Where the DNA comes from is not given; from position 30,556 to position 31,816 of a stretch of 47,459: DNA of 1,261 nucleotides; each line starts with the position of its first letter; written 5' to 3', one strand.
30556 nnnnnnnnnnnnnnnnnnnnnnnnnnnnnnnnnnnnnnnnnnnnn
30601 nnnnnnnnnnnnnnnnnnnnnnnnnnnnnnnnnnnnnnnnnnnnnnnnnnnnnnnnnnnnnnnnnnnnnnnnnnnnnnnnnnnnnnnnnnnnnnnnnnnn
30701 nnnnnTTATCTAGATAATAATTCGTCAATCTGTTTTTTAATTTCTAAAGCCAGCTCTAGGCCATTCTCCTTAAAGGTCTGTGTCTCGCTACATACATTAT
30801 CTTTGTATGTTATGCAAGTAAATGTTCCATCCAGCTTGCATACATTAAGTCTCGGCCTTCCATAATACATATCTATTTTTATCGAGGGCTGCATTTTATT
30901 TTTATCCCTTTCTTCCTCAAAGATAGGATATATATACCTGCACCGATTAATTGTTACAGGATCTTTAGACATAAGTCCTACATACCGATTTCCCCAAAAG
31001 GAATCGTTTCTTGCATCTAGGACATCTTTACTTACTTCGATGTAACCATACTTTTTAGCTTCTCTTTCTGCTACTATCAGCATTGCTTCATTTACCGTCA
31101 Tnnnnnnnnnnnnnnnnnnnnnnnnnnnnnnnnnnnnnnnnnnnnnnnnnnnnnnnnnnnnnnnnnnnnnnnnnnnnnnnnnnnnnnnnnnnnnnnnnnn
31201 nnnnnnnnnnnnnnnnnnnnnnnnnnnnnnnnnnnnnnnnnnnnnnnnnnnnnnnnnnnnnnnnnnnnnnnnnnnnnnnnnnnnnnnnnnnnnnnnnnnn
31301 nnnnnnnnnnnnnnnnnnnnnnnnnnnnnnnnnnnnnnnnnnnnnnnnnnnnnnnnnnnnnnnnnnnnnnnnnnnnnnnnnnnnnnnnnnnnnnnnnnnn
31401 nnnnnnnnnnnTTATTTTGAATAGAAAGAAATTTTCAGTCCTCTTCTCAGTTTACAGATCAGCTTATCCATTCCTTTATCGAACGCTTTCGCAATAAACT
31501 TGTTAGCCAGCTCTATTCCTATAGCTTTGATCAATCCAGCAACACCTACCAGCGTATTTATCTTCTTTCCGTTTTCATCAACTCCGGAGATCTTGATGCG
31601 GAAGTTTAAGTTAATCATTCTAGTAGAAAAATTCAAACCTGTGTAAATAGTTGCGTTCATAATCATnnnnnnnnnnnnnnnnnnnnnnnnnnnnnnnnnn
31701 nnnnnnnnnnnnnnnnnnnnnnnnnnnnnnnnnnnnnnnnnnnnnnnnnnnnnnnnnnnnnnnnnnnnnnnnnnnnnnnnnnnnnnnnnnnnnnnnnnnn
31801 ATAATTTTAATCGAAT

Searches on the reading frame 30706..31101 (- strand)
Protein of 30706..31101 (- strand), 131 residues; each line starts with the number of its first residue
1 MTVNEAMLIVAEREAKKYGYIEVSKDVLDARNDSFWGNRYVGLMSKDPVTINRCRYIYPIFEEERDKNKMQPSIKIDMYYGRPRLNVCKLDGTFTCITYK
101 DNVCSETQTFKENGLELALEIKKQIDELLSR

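Call 15: search_protein_families(library=pfam, proteins=[window:30706-31101:-], max_evalue=0.01)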
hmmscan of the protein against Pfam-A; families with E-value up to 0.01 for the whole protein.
window:30706-31101:- (131 aa): 0 families

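Call 48: search_protein_families(library=phrogs, proteins=[window:30706-31101:-], max_evalue=0.001)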
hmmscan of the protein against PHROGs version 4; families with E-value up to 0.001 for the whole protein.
window:30706-31101:- (131 aa): 0 families

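Call 69: search_solved_structures(query=window:30706-31101:-, max_evalue=1)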
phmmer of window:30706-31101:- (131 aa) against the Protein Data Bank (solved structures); distinct sequences matched with E-value up to 1: 0.
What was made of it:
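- Tried and rejected: The 131-aa protein also has no PDB match (call 69).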

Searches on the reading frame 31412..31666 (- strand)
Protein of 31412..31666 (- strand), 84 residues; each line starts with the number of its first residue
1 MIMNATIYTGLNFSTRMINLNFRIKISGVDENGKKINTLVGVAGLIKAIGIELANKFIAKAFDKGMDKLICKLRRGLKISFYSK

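Call 15: search_protein_families(library=pfam, proteins=[window:31412-31666:-], max_evalue=0.01)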
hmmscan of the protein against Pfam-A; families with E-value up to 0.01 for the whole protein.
window:31412-31666:- (84 aa): 0 families

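Call 48: search_protein_families(library=phrogs, proteins=[window:31412-31666:-], max_evalue=0.001)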
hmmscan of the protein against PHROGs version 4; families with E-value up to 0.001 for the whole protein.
window:31412-31666:- (84 aa): 1 family
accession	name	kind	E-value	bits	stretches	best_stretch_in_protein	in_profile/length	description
phrog_32997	-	unknown function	4.1e-35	120.8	1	3-84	1-82/82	-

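Call 68: search_solved_structures(query=window:31412-31666:-, max_evalue=1)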
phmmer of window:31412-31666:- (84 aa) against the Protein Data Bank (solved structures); distinct sequences matched with E-value up to 1: 0.

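Call 70: find_homologous_proteins(query=window:31412-31666:-, max_evalue=0.00001)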
Query window:31412-31666:- (84 aa): 739 proteins with E <= 0.00001 among 743 candidates; the best 120 are listed.
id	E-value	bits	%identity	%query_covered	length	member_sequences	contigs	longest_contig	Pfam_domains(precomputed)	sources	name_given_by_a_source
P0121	4.0e-44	165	99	98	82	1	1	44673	-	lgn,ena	-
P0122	1.0e-42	161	95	98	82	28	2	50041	-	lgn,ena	-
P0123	9.1e-42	158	94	98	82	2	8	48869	-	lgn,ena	-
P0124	9.7e-42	158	96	98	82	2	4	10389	-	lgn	-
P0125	1.5e-41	157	93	98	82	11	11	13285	-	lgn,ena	-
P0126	5.6e-41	155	91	98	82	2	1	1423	-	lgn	-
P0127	1.7e-40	154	91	98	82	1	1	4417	-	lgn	-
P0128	5.1e-40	152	89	98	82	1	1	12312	-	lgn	-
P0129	8.4e-40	152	90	98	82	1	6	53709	-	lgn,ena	-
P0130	9.2e-40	151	91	98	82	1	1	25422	-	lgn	-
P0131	9.8e-40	151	89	98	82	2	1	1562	-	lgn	-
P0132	1.1e-39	151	90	98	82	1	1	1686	-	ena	-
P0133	2.5e-39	150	89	98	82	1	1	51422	-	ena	-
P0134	2.8e-39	150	90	98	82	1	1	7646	-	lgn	-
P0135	3.5e-32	127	76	98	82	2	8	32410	-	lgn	-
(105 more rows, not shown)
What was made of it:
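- Checked: Spacers from the structure to the ATG are 19, 19 and 21 nt. The third is 15 nt if the upstream in-frame ATG is used, but homologues are 82 aa, which favours ATG 31660 (call 70).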

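Call 80: predict_structure(alignment_id=A5)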
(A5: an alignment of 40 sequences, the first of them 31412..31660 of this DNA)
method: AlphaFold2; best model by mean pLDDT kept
length: 82 residues; sequences in the alignment: 40
mean_pLDDT: 81.6   pTM: 0.67
mean pLDDT of the five models: 81.6, 80.4, 80.3, 77.7, 76.6
residues with pLDDT >= 90: 10; 70-90: 64; 50-70: 4; < 50: 4
segments of 3 or more residues with pLDDT < 50: 1-4
pLDDT, mean of each block of 10 residues (from residue 1): 54 84 84 84 86 88 85 87 86
secondary structure, 60 per line:
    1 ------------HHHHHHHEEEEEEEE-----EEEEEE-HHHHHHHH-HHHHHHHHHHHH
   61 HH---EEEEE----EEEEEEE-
elements in order: H13-19 E20-27 E33-38 H40-47 H49-62 E66-70 E75-81

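Call 83: fold_search(model_id=the predicted structure, library=pdb)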
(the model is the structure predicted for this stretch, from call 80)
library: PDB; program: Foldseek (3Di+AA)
matches with E <= 10: 728; with E <= 0.001: 0
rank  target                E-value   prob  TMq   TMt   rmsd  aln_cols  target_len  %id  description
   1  7o86_A                9.1e-02  0.90  0.47  0.42   4.2        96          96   10  1.73A X-ray crystal structure of the conserved C-terminal (CCT) of human SPAK (released 2021-09-22)
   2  6u62_H                1.4e-01  0.23  0.27  0.26  11.1        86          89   15  Raptor-Rag-Ragulator complex (released 2019-10-30)
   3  2v3s_A                1.5e-01  0.63  0.41  0.37   4.9        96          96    8  Structural insights into the recognition of substrates and activators by the OSR1 kinase (released 2007-07-03)
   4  7o86_B                2.6e-01  0.69  0.45  0.40   4.2        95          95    9  1.73A X-ray crystal structure of the conserved C-terminal (CCT) of human SPAK (released 2021-09-22)
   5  9r2r_C                3.6e-01  0.20  0.31  0.23  11.6        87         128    9  De novo designed M7 protein fold (released 2025-05-14)
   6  3mfi_A                6.0e-01  0.12  0.27  0.07  13.1        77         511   12  DNA Polymerase Eta in Complex With a cis-syn Thymidine Dimer (released 2010-06-23)
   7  8q8q_A                6.4e-01  0.25  0.38  0.14   5.1        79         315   10  Cryo-EM structure of the magnesium channel CtMrs2 in the open state (released 2024-11-27)
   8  4zvf                  6.4e-01  0.15  0.31  0.17  10.7        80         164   11  Crystal structure of GGDEF domain of the E. coli DosC - form II (GTP-alpha-S-bound) (released 2015-11-11)
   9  6hga_B                6.8e-01  0.23  0.32  0.12   9.6        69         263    4  Crystal Structure of the human IL-17RC D2-D3-D4 domains in complex with an anti-APP tag Fab (released 2020-03-18)
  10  7mp7_MODEL_1_A        6.8e-01  0.15  0.27  0.26   8.5        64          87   17  Rules for designing protein fold switches and their implications for the folding code (released 2022-05-18)
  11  3fds_A                6.8e-01  0.10  0.24  0.08  11.0        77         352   13  Structural insight into recruitment of translesion DNA polymerase Dpo4 to sliding clamp PCNA (released 2009-01-20)
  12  2xgp_A                8.2e-01  0.13  0.28  0.07  11.0        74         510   12  Yeast DNA polymerase eta in complex with C8-2-acetylaminofluorene containing DNA (released 2010-11-03)
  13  9r2r_B                8.2e-01  0.11  0.30  0.21  12.4        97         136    9  De novo designed M7 protein fold (released 2025-05-14)
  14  3mfh_A                8.2e-01  0.11  0.27  0.07  13.1        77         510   12  DNA Polymerase Eta in Complex With Undamaged DNA (released 2010-06-23)
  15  4f4z_B                8.2e-01  0.08  0.23  0.08  10.0        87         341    9  Y-family DNA polymerase chimera Dpo4-Dpo4-Dbh (released 2013-01-02)
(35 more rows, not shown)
